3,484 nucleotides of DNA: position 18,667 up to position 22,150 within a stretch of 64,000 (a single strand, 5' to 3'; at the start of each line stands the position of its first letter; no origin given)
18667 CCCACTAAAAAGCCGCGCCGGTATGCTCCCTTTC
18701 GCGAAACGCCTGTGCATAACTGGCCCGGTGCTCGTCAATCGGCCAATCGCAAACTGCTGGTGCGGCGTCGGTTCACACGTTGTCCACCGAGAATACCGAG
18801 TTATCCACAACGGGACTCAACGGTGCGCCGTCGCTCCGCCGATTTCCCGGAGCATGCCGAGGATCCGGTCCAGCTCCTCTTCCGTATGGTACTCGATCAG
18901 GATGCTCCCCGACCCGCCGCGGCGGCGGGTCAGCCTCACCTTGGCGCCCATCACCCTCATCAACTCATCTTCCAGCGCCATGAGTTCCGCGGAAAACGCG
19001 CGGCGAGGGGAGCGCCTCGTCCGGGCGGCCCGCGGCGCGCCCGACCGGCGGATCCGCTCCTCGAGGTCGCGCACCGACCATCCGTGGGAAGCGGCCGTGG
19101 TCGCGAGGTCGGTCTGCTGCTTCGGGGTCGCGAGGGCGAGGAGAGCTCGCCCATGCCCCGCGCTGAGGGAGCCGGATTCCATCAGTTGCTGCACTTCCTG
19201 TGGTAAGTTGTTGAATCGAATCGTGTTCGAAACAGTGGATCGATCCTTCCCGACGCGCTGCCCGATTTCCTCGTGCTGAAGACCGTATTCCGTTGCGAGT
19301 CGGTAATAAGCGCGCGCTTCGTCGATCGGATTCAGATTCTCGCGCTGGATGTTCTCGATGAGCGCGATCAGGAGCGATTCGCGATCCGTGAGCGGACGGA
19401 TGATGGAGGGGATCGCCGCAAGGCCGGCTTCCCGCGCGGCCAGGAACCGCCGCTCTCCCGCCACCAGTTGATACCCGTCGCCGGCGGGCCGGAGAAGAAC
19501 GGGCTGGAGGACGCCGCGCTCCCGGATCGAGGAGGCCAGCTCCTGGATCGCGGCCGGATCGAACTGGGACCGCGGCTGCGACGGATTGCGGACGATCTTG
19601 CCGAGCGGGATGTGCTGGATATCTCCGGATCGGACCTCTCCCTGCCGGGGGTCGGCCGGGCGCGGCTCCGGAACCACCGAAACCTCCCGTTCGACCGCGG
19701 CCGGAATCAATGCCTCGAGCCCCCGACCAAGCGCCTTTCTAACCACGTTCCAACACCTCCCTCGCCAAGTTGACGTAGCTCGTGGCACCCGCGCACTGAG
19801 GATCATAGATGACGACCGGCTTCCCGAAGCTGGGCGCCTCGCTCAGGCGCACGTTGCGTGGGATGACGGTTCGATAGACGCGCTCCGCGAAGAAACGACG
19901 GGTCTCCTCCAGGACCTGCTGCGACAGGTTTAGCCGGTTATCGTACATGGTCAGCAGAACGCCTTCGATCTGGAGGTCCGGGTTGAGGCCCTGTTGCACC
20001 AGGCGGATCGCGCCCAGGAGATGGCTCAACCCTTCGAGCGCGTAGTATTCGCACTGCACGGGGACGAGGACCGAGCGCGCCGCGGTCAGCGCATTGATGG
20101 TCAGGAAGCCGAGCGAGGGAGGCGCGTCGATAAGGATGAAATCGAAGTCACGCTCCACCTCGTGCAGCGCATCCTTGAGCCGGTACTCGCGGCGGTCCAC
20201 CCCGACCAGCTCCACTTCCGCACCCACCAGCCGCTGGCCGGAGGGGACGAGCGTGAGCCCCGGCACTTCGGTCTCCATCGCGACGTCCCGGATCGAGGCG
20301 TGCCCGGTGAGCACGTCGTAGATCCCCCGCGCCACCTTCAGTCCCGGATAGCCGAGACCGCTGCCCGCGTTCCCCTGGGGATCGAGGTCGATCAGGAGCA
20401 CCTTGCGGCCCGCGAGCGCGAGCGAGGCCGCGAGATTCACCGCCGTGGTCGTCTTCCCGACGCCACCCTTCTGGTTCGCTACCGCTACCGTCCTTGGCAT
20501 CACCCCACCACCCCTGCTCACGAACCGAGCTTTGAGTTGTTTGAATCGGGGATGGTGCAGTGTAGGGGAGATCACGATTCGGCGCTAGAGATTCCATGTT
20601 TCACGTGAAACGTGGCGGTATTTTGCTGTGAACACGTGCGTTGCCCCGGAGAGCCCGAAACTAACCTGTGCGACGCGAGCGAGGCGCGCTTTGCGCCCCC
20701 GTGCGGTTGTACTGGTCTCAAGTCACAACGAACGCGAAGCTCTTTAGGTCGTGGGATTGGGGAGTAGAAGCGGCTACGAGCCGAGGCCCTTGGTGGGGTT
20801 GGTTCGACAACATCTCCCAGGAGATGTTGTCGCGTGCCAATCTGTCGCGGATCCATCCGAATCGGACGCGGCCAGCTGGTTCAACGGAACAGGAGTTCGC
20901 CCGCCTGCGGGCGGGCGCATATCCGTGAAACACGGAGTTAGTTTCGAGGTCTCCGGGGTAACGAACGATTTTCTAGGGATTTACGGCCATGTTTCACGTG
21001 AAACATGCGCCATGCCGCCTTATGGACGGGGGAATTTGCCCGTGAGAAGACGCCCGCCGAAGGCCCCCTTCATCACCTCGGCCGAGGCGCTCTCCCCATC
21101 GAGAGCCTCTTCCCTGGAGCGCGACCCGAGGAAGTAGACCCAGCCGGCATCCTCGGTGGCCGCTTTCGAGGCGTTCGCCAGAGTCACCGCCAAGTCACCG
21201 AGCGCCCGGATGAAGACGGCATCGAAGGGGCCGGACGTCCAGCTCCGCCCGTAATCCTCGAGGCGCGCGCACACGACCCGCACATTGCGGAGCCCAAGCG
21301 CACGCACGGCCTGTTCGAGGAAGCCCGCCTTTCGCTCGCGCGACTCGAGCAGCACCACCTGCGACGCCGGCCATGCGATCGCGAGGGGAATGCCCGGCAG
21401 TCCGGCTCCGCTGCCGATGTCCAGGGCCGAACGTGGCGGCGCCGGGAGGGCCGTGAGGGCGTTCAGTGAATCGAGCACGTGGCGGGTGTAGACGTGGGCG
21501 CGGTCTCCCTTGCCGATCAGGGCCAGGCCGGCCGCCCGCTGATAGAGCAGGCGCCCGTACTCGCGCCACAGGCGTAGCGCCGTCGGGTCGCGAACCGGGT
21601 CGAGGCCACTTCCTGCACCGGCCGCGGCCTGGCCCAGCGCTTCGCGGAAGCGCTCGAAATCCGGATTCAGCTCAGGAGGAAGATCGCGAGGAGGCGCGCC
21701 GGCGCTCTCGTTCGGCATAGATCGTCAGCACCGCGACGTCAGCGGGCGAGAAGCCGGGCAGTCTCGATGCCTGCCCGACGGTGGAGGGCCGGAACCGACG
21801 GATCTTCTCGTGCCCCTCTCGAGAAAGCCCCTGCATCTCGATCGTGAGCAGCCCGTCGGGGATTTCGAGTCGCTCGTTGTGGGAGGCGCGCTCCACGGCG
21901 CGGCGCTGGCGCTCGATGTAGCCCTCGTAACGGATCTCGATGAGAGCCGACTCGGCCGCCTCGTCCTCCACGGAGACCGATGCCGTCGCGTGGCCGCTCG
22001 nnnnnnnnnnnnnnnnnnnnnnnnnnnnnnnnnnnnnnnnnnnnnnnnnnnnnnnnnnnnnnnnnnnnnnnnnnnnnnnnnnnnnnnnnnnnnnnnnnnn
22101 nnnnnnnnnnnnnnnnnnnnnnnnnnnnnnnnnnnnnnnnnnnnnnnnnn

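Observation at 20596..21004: Two consensus parS sites bracket a 380-bp lower-GC non-coding segment containing a 26-bp perfect palindrome and a GC hairpin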

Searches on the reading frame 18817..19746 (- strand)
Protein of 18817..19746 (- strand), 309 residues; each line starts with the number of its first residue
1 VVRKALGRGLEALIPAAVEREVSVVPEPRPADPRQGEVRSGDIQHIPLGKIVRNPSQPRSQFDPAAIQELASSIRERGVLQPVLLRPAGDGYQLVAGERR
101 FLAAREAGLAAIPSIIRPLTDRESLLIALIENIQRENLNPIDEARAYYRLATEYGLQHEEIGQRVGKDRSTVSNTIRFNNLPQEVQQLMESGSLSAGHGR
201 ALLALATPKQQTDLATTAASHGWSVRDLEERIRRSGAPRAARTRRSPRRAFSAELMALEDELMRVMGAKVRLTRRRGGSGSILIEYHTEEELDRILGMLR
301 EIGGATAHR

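Call 72: search_protein_families(library=pfam, proteins=[window:18817-19746:-])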
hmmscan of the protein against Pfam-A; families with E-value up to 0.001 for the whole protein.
window:18817-19746:- (309 aa): 3 families
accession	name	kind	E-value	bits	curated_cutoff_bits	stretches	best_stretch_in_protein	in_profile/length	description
PF17762.8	HTH_ParB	-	5.5e-34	116.8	22.6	1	136-234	1-99/102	ParB HTH domain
PF02195.25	ParB_N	-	4e-31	107.4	26.3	1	43-134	3-95/95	ParB N-terminal domain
PF23552.2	ParB_C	-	5.3e-11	42.2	23.8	1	253-299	3-49/50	ParB dimerisation domain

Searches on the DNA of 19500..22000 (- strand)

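Call 3: search_rna_families(source=window, start=19500, end=22000, threshold=evalue, max_evalue=10, show_alignments=3)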
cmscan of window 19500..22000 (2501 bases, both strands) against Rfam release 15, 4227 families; matches with E-value up to 10: 3.
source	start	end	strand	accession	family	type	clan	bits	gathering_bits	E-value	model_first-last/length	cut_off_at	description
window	21076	21157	-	RF01275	sR22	Gene; snRNA; snoRNA; CD-box;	-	16.9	40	3.9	1-58/58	no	Small nucleolar RNA sR22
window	21052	21107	-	RF01129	sR44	Gene; snRNA; snoRNA; CD-box;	-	15.8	45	0.94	1-55/55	no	Small nucleolar RNA sR44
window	21090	21105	+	RF00517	serC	Cis-reg; leader;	-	14.7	35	5.2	12-27/52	no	serC leader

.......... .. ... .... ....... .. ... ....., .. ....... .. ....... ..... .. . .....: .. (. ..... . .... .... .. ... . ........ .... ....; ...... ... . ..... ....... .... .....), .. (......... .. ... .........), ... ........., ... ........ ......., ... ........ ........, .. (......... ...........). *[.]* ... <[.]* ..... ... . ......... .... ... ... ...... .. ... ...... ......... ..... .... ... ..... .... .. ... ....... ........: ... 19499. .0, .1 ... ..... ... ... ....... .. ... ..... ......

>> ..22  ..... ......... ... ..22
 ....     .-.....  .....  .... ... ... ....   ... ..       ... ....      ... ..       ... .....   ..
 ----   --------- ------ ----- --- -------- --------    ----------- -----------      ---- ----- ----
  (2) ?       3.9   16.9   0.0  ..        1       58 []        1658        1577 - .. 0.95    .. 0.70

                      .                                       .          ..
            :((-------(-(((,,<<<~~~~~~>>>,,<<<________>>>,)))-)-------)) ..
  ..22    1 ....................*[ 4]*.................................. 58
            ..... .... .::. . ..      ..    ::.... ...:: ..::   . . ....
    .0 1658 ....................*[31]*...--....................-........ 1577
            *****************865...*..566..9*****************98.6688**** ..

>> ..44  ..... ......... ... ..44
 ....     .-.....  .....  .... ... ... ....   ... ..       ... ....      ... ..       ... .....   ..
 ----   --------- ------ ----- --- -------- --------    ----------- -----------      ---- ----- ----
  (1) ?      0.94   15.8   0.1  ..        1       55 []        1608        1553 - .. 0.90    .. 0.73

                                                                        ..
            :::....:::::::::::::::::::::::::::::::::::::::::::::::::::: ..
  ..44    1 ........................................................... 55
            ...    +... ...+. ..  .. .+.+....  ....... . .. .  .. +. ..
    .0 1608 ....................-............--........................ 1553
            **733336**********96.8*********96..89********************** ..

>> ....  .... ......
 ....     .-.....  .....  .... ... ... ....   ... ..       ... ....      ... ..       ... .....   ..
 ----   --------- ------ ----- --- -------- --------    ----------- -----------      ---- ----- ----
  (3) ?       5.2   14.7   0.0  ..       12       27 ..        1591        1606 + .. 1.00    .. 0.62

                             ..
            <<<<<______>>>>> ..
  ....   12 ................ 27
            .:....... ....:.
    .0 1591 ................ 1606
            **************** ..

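Call 70: search_rna_families(sources=[L164, L166, L168, L169, L172, L174], threshold=gathering)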
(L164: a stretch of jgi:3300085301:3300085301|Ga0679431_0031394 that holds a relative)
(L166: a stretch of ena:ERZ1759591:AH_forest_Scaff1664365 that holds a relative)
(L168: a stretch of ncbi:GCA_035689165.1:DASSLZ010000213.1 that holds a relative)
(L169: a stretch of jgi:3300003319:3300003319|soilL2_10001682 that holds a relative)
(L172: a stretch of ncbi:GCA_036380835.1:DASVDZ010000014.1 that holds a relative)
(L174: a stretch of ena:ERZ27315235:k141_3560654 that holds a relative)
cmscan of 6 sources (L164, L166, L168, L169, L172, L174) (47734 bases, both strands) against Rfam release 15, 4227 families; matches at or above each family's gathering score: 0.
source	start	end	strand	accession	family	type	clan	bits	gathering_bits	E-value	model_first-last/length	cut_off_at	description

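Call 76: search_dna_similar(query=window:20590-21010:+, collection=plasmids, mode=distant, max_evalue=0.01, max_rows=10)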
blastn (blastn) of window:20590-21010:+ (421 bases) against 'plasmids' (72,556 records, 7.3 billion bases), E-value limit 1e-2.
No match.

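Call 77: search_dna_similar(query=window:20590-21010:+, collection=phages, mode=distant, max_evalue=0.01, max_rows=10)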
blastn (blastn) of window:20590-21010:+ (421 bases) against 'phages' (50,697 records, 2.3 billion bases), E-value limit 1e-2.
No match.
